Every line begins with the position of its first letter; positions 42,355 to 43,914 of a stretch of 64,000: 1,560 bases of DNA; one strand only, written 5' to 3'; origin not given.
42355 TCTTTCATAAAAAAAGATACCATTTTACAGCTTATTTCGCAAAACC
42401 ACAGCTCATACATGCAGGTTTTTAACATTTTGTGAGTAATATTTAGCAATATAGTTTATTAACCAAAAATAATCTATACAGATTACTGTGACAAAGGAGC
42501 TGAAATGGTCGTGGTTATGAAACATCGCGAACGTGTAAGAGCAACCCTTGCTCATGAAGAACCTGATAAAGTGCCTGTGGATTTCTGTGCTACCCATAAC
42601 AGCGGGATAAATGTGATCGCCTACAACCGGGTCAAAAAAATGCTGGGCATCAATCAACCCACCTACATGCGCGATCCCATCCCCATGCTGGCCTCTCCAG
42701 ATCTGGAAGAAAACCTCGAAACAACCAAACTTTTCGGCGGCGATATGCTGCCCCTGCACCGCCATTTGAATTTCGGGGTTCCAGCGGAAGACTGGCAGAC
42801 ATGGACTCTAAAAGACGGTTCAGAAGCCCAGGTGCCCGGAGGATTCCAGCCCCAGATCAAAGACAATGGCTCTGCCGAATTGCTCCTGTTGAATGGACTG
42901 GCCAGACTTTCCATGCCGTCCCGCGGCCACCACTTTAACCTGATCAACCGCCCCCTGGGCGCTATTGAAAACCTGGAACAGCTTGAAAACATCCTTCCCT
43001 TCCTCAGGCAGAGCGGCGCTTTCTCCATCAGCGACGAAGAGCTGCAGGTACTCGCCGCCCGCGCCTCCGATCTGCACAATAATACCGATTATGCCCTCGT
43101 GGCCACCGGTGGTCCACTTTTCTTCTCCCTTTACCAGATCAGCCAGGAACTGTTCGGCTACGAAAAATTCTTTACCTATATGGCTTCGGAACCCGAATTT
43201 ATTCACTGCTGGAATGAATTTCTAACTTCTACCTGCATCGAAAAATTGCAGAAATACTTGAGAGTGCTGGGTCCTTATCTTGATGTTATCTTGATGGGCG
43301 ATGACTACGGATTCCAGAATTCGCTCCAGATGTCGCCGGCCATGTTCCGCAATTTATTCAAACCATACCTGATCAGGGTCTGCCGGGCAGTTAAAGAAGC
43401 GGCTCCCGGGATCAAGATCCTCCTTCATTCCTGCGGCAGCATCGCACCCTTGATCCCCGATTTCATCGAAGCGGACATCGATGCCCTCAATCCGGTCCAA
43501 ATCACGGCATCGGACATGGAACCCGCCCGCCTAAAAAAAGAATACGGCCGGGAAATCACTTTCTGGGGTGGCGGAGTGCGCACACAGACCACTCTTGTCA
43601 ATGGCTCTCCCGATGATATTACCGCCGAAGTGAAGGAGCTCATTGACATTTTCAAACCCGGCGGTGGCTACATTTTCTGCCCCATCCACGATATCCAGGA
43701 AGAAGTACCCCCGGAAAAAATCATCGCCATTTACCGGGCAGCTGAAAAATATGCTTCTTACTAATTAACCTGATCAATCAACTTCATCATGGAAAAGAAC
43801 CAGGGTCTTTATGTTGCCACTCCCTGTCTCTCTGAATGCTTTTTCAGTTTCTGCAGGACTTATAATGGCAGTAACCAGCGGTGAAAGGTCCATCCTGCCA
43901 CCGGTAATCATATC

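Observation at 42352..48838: Metabolic-looking module embedded in the glycan locus, bracketed by junction elements 5 and 6: a YerE/YerF-like branched-sugar route is possible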

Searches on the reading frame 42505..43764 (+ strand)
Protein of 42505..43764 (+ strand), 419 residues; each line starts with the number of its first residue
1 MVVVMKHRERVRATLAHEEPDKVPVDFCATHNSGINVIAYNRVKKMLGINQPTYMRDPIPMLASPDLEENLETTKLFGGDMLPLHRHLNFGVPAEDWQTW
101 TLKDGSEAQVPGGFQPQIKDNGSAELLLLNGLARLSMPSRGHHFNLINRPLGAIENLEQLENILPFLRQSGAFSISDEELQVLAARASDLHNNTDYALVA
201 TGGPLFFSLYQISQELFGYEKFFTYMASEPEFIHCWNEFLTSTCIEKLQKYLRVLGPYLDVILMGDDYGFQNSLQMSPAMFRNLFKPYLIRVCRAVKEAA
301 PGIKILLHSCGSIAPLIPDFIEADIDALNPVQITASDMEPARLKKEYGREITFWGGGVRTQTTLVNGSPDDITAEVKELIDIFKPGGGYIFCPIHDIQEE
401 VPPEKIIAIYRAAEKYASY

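Call 3: search_protein_families(library=pfam, proteins=[window:42505-43764:+])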
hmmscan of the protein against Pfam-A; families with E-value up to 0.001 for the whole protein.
window:42505-43764:+ (419 aa): 1 family
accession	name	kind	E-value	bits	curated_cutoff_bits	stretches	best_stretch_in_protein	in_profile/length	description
PF01208.23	URO-D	-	2.7e-23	83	23.9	1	200-416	142-346/346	Uroporphyrinogen decarboxylase (URO-D)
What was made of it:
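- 42505..43764 (+): URO-D/MtaA-fold protein, 419 aa. It has an invariant His308 and His395, a near-invariant Cys310 (an HxC motif aligned to the HxC of MtaA), and an extra beta-rich insert at about residues 81-137. PF01208 at 2.7e-23 (call 3).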

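Call 4: search_protein_families(library=ncbifam, proteins=[window:42505-43764:+])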
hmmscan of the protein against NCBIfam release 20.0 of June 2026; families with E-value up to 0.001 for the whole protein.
window:42505-43764:+ (419 aa): 3 families
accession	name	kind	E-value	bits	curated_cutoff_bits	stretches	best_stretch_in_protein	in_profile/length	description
NF004889.0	PRK06252.1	subfamily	3.4e-15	55.9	244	1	211-416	150-336/340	methylcobalamin:coenzyme M methyltransferase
NF040654.1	MtaA_Meth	equivalog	6.8e-14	51.5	400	1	211-388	148-315/337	methylcobamide:CoM methyltransferase MtaA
TIGR01463.1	mtaA_cmuA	subfamily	1e-08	34.8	235.4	1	212-416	150-338/340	MtaA/CmuA family methyltransferase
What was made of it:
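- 42505..43764 (+): MtaA-type NCBIfam hits fall below cutoff (call 4).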

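Call 15: search_solved_structures(query=window:42505-43764:+, max_evalue=0.01)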
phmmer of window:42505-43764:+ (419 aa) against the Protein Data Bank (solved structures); distinct sequences matched with E-value up to 0.01: 1.
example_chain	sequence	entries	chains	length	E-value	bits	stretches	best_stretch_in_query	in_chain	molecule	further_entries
4ay7_A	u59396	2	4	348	0.00024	23.3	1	260-407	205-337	METHYLCOBALAMIN: COENZYME M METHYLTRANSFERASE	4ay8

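Call 33: search_solved_structures(query=window:42505-43764:+, max_evalue=0.01, show_alignments=1)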
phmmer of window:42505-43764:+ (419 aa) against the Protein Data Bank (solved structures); distinct sequences matched with E-value up to 0.01: 1.
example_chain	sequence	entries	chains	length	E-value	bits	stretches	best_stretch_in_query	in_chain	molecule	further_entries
4ay7_A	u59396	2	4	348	0.00024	23.3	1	260-407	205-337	METHYLCOBALAMIN: COENZYME M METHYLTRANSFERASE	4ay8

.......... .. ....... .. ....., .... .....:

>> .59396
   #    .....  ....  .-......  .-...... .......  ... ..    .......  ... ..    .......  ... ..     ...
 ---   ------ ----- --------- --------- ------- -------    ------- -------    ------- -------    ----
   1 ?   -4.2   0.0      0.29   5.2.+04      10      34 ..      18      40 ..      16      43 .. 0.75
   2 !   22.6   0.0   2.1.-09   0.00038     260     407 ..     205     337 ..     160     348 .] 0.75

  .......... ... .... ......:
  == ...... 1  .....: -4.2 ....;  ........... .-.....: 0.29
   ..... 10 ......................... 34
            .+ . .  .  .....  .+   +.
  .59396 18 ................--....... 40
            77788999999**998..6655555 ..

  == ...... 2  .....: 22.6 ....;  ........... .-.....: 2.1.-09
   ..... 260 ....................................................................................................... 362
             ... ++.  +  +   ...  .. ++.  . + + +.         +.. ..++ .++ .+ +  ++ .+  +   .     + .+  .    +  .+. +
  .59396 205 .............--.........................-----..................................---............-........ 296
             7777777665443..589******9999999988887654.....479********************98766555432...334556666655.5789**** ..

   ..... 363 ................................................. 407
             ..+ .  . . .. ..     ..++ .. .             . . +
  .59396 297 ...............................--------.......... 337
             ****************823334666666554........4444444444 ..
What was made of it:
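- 42505..43764 (+): Alignment to 4ay7 in call 33.
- Closest known: MtaA/MtbA-type methylcobamide:CoM methyltransferases and uroporphyrinogen decarboxylase. Same: The His-x-Cys of the MtaA zinc site aligns with LLHSCG (call 33).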

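Call 34: find_homologous_proteins(query=window:42505-43764:+)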
Query window:42505-43764:+ (419 aa): 935 proteins with E <= 0.001 among 6957 candidates; the best 120 are listed.
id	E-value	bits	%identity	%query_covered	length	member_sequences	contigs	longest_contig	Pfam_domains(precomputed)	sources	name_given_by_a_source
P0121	3.4e-279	944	98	99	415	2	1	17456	PF01208.24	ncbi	ncbi:MAG: uroporphyrinogen decarboxylase family protein [Bacillota bacterium]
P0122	3.1e-255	865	88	100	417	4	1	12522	PF01208.24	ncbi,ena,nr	ncbi:MAG TPA: hypothetical protein ENN91_05400 [Firmicutes bacterium]|nr:hypothetical protein [Bacil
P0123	6.9e-227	771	78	100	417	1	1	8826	PF01208.24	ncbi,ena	-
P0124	8.2e-221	751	77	99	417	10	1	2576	PF01208.24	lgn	-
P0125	5.6e-220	749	77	99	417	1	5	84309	PF01208.24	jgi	jgi:uroporphyrinogen decarboxylase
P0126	1.2e-219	747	76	100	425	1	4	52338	PF01208.24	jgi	jgi:uroporphyrinogen decarboxylase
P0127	2.3e-217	740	75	100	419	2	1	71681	PF01208.24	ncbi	-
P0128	2.2e-216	737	74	100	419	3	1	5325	PF01208.24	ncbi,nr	ncbi:MAG: uroporphyrinogen decarboxylase family protein [Bacillota bacterium]|nr:uroporphyrinogen de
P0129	4.5e-212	722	73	100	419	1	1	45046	PF01208.24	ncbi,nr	ncbi:MAG: uroporphyrinogen decarboxylase family protein [Bacillota bacterium]|nr:uroporphyrinogen de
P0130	8.1e-212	722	74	99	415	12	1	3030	PF01208.24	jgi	jgi:uroporphyrinogen decarboxylase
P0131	1.8e-211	720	75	100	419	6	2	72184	PF01208.24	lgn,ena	-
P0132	2.1e-211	720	74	100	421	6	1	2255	PF01208.24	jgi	jgi:uroporphyrinogen decarboxylase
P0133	7.6e-210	715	73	99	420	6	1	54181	PF01208.24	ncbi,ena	-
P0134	1.5e-209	714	72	99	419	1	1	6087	PF01208.24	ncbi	-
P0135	3.8e-209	713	73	99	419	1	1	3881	PF01208.24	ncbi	-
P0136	3.9e-209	713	73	99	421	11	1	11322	PF01208.24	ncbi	-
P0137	5.8e-208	709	72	100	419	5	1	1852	PF01208.24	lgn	-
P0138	7.6e-208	709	73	99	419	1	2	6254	PF01208.24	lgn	-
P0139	8.1e-208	708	74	98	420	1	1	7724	PF01208.24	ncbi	-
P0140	1.6e-207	707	73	100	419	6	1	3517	PF01208.24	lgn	-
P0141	4.2e-207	706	73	99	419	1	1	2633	PF01208.24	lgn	-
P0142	5.2e-207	706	73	98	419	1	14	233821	PF01208.24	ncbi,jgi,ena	jgi:uroporphyrinogen decarboxylase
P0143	5.5e-207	706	71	100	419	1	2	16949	PF01208.24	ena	-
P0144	1.1e-206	705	71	100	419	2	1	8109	PF01208.24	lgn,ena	-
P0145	1.5e-206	704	72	100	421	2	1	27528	PF01208.24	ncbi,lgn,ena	-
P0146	1.8e-206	704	73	99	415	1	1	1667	PF01208.24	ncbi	-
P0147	7.8e-206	702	73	99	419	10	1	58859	PF01208.24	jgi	jgi:uroporphyrinogen decarboxylase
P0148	1.0e-205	702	72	99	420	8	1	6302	PF01208.24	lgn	-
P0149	1.3e-205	701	72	100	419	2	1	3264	PF01208.24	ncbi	-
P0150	3.1e-205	700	73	99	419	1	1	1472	PF01208.24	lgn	-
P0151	7.3e-205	699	71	100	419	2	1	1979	PF01208.24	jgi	-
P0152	8.2e-205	699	70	100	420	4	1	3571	PF01208.24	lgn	-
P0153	1.7e-204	698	72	99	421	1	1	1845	PF01208.24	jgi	jgi:uroporphyrinogen decarboxylase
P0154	4.0e-204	696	72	100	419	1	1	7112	PF01208.24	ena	-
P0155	1.1e-203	695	71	100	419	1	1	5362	PF01208.24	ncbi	-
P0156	7.7e-203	692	72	99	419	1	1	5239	PF01208.24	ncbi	-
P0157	1.9e-202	691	71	100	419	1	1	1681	PF01208.24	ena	-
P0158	3.2e-202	690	71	99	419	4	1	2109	PF01208.24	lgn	-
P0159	4.6e-202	690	71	99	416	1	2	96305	PF01208.24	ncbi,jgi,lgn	-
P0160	5.2e-196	670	68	100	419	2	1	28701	PF01208.24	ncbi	-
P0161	8.3e-184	629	64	100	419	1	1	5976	PF01208.24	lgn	-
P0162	1.3e-182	625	62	100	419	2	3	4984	PF01208.24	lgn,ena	-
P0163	1.2e-181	622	62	100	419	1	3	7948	PF01208.24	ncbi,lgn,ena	-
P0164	2.9e-178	611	63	100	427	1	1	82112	PF01208.24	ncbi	ncbi:MAG: uroporphyrinogen decarboxylase family protein [Bacillota bacterium]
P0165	4.3e-147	508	53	99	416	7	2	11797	PF01208.24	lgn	-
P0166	5.0e-147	508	53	99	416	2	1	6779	PF01208.24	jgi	jgi:uroporphyrinogen decarboxylase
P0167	3.3e-146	506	54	99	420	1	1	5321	PF01208.24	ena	-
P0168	1.1e-145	504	53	99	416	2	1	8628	PF01208.24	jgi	jgi:uroporphyrinogen decarboxylase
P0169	1.1e-144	501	53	99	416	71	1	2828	PF01208.24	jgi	jgi:uroporphyrinogen decarboxylase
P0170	7.3e-144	498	53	99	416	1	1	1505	PF01208.24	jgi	jgi:uroporphyrinogen decarboxylase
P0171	1.5e-143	497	51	100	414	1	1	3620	PF01208.24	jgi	jgi:uroporphyrinogen decarboxylase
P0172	3.7e-142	492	51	99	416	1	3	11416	PF01208.24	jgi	jgi:uroporphyrinogen decarboxylase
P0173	2.1e-141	490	52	99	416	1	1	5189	PF01208.24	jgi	jgi:uroporphyrinogen decarboxylase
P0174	4.5e-140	485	52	99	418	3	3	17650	PF01208.24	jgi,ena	-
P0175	5.0e-140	485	51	99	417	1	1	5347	PF01208.24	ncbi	-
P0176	1.1e-139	484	50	100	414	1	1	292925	PF01208.24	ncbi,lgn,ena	-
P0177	1.1e-137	477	51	99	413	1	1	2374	PF01208.24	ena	-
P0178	1.2e-137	477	51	98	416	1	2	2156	PF01208.24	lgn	-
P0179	6.7e-135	468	50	99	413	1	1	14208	PF01208.24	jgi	jgi:uroporphyrinogen decarboxylase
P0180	7.1e-135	468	51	99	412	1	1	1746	PF01208.24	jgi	jgi:uroporphyrinogen decarboxylase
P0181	7.7e-135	468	51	100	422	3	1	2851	PF01208.24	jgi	jgi:uroporphyrinogen decarboxylase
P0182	1.6e-134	467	50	99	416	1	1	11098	PF01208.24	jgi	jgi:uroporphyrinogen decarboxylase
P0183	5.3e-134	465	53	99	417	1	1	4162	PF01208.24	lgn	-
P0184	6.8e-134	465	50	95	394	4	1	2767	PF01208.24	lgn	-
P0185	1.9e-133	464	49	99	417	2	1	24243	PF01208.24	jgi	jgi:uroporphyrinogen decarboxylase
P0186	2.8e-132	460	50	99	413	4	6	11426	PF01208.24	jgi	jgi:uroporphyrinogen decarboxylase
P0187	1.1e-131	458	49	99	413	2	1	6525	PF01208.24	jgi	jgi:uroporphyrinogen decarboxylase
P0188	1.5e-131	457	49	99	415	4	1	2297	PF01208.24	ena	-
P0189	4.9e-131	456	50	99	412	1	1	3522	PF01208.24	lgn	-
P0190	5.1e-130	452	49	100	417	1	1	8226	PF01208.24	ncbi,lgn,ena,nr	ncbi:MAG: methyltransferase [Nitrospiraceae bacterium]|nr:methyltransferase [Nitrospiraceae bacteriu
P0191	1.8e-129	450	49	98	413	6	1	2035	PF01208.24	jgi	jgi:uroporphyrinogen decarboxylase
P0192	1.9e-126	440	49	100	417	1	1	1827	PF01208.24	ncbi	-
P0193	3.0e-126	440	50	99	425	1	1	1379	PF01208.24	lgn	-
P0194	3.8e-126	439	47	99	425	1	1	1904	PF01208.24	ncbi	-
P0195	1.8e-124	434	47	99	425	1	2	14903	PF01208.24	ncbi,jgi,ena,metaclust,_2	metaclust:\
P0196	1.1e-122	428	48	99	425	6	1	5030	PF01208.24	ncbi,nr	ncbi:MAG: methyltransferase [Deltaproteobacteria bacterium]|nr:methyltransferase [Deltaproteobacteri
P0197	1.3e-121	424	47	99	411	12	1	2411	PF01208.24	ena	-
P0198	1.8e-119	417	48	100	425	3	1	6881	PF01208.24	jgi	jgi:uroporphyrinogen decarboxylase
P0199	2.2e-119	417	48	99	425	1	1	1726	PF01208.24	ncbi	-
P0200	4.1e-118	413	49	98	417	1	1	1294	PF01208.24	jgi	jgi:uroporphyrinogen decarboxylase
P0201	1.6e-117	411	46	100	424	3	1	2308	PF01208.24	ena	-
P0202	3.3e-117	410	47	100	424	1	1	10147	PF01208.24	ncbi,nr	ncbi:MAG: methyltransferase [Proteobacteria bacterium]|nr:methyltransferase [Pseudomonadota bacteriu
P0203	2.1e-116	407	48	99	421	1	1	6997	PF01208.24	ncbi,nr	ncbi:MAG: methyltransferase [Proteobacteria bacterium]|nr:methyltransferase [Pseudomonadota bacteriu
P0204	1.4e-98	349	44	99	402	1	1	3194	PF01208.24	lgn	-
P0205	1.5e-98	349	43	98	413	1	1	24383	PF01208.24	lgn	-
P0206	5.2e-98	347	43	99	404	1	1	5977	PF01208.24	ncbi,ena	-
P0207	3.1e-96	341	43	99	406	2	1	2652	PF01208.24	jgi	jgi:uroporphyrinogen decarboxylase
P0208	3.8e-94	334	42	98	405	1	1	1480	PF01208.24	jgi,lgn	jgi:Uroporphyrinogen-III decarboxylase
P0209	3.0e-93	331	42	98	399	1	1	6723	PF01208.24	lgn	-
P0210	1.0e-92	329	41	99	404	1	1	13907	PF01208.24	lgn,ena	-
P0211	4.6e-92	327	42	99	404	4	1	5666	PF01208.24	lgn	-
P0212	6.6e-92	327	40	98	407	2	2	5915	PF01208.24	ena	-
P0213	1.2e-91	326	41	98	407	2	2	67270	PF01208.24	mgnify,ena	mgnify:CR=1 FL=1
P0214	3.0e-91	324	41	98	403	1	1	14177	PF01208.24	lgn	-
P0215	8.7e-91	323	40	98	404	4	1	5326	PF01208.24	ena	-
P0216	2.5e-90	321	40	98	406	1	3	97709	PF01208.24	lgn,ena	-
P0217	8.9e-90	320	42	98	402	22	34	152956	PF01208.24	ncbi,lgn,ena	-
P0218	4.2e-89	317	49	68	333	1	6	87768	PF01208.24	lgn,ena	-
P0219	1.5e-87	312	40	97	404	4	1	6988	PF01208.24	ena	-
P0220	2.6e-86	308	39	97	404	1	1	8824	PF01208.24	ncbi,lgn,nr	ncbi:MAG: hypothetical protein JXB29_05255 [Sedimentisphaerales bacterium]|nr:hypothetical protein [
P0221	4.1e-86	308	40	98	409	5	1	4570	PF01208.24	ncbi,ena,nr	ncbi:MAG: methyltransferase [Clostridia bacterium]|nr:methyltransferase [Clostridia bacterium]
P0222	6.5e-86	307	41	99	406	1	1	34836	PF01208.24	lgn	-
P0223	1.6e-85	306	39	97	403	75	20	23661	PF01208.24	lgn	-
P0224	6.5e-85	304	40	97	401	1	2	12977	PF01208.24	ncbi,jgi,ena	ncbi:MAG: uroporphyrinogen decarboxylase family protein [Phycisphaerae bacterium]|jgi:uroporphyrinog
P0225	2.8e-84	302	39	98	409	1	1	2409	PF01208.24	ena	-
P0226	1.1e-83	300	39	99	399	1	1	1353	PF01208.24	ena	-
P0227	1.3e-83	299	39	97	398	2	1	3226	PF01208.24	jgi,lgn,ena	-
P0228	2.2e-83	299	39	97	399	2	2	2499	PF01208.24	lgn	-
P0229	7.9e-83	297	39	99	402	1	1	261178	PF01208.24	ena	-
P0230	8.1e-83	297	39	98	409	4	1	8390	PF01208.24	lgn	-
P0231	1.4e-82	296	39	99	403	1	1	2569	PF01208.24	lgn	-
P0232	2.1e-82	295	39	98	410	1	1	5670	PF01208.24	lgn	-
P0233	3.5e-82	295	38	98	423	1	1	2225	PF01208.24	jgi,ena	-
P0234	4.9e-82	294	39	97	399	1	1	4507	PF01208.24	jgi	-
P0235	5.9e-82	294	37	99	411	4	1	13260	PF01208.24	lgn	-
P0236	7.8e-82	293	39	99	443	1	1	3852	PF01208.24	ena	-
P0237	3.3e-81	291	40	98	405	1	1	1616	PF01208.24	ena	-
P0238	1.0e-80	290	38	99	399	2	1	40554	PF01208.24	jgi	-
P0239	1.1e-80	290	38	98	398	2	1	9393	PF01208.24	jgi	-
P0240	1.4e-80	289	38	97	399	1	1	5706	PF01208.24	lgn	-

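Call 35: find_encoding_contigs(protein=P0176, flank=8000, max_places=2)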
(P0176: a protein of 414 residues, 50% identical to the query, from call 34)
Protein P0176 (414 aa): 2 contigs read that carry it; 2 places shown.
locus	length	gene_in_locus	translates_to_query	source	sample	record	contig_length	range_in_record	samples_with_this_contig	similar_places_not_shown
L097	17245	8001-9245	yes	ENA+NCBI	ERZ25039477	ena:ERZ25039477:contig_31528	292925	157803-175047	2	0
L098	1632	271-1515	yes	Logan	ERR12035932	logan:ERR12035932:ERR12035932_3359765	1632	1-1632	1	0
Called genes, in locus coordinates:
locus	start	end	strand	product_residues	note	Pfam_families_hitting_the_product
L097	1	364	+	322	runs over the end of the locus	PF01144:CoA_trans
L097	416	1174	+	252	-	PF01144:CoA_trans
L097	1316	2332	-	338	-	PF12838:Fer4_7 (faint), PF00037:Fer4 (faint), PF13187:Fer4_9 (weak), PF13484:Fer4_16 (faint), PF00881:Nitroreductase, PF14512:TM1586_NiRdase (faint)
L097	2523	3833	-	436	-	PF01915:Glyco_hydro_3_C, PF14310:Fn3-like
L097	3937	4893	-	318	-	PF00933:Glyco_hydro_3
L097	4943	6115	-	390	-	PF01261:AP_endonuc_2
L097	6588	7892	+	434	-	PF00370:FGGY_N, PF02782:FGGY_C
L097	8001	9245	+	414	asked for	PF01208:URO-D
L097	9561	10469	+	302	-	PF00106:adh_short, PF08659:KR, PF13561:adh_short_C2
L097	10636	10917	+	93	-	PF01408:GFO_IDH_MocA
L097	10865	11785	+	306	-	PF01408:GFO_IDH_MocA, PF02894:GFO_IDH_MocA_C, PF22725:GFO_IDH_MocA_C3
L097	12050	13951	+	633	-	PF00724:Oxidored_FMN, PF00890:FAD_binding_2 (faint), PF03486:HI0933_like (weak), PF07992:Pyr_redox_2, PF12831:FAD_oxidored, PF13450:NAD_binding_8 (weak), PF13738:Pyr_redox_3, PF00070:Pyr_redox (weak), +2 more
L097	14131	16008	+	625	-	PF02730:AFOR_N, PF01314:AFOR_C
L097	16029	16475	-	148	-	-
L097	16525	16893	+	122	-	-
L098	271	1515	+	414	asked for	PF01208:URO-D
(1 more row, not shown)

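Call 36: find_encoding_contigs(protein=P0164, flank=8000, max_places=2)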
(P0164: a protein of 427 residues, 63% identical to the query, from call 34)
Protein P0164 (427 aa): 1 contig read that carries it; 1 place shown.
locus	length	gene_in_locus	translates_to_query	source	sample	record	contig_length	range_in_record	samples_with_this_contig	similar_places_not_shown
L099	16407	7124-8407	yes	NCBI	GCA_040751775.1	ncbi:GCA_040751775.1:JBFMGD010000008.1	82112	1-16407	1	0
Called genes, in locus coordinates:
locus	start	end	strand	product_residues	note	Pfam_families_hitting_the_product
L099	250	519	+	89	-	PF17253:DUF5320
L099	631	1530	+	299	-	PF00142:Fer4_NifH (faint), PF01656:CbiA, PF09140:MipZ (faint), PF10609:ParA, PF13614:AAA_31 (weak), PF12838:Fer4_7 (faint), PF25160:LdpA_Fe-S-bd (faint), PF14697:Fer4_21 (weak), +2 more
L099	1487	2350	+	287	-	PF01656:CbiA, PF10609:ParA (faint), PF12838:Fer4_7 (faint), PF12797:Fer4_2 (faint), PF12837:Fer4_6 (faint), PF13237:Fer4_10 (weak), PF14697:Fer4_21 (weak), PF00037:Fer4 (weak), +1 more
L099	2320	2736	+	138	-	PF01592:NifU_N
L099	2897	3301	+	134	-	PF02001:DUF134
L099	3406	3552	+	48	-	-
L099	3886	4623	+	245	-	-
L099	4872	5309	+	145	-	PF00005:ABC_tran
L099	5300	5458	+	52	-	-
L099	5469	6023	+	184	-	PF12698:ABC2_membrane_3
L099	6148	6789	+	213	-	PF12698:ABC2_membrane_3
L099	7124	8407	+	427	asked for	PF01208:URO-D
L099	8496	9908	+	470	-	-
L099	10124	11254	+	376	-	PF12683:DUF3798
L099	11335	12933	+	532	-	PF00005:ABC_tran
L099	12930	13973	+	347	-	PF02653:BPD_transp_2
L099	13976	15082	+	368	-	PF02653:BPD_transp_2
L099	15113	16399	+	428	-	PF01546:Peptidase_M20, PF07687:M20_dimer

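Call 63: predict_structure(alignment_id=A2)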
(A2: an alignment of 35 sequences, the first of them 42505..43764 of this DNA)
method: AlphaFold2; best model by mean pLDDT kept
length: 419 residues; sequences in the alignment: 35
mean_pLDDT: 93.5   pTM: 0.91
mean pLDDT of the five models: 93.5, 93.3, 92.9, 92.5, 92.4
residues with pLDDT >= 90: 344; 70-90: 71; 50-70: 3; < 50: 1
segments of 3 or more residues with pLDDT < 50: none
pLDDT, mean of each block of 10 residues (from residue 1): 86 97 97 94 97 90 94 96 90 91 94 91 86 85 86 95 89 86 96 97 79 92 97 97 93 96 93 96 98 96 95 97 96 94 97 96 94 98 97 94 98 96
secondary structure, 60 per line:
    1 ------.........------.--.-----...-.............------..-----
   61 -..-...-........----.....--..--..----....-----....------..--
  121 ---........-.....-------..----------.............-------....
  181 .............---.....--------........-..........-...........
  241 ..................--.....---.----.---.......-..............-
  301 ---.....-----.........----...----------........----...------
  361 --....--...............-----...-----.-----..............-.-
elements in order: H7-15 H37-47 H69-76 E81-85 E98-101 E107-110 E124-128 E133-137 H157-169 H177-193 E197-201 H210-217 H219-228 H230-258 E261-265 H278-284 H286-299 E304-308 H314-322 E327-329 H340-347 E352-354 H363-366 H369-383 E389-391 H403-416
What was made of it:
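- Closest known: MtaA/MtbA-type methylcobamide:CoM methyltransferases and uroporphyrinogen decarboxylase. Different: There is an extra beta-rich insert (call 63).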
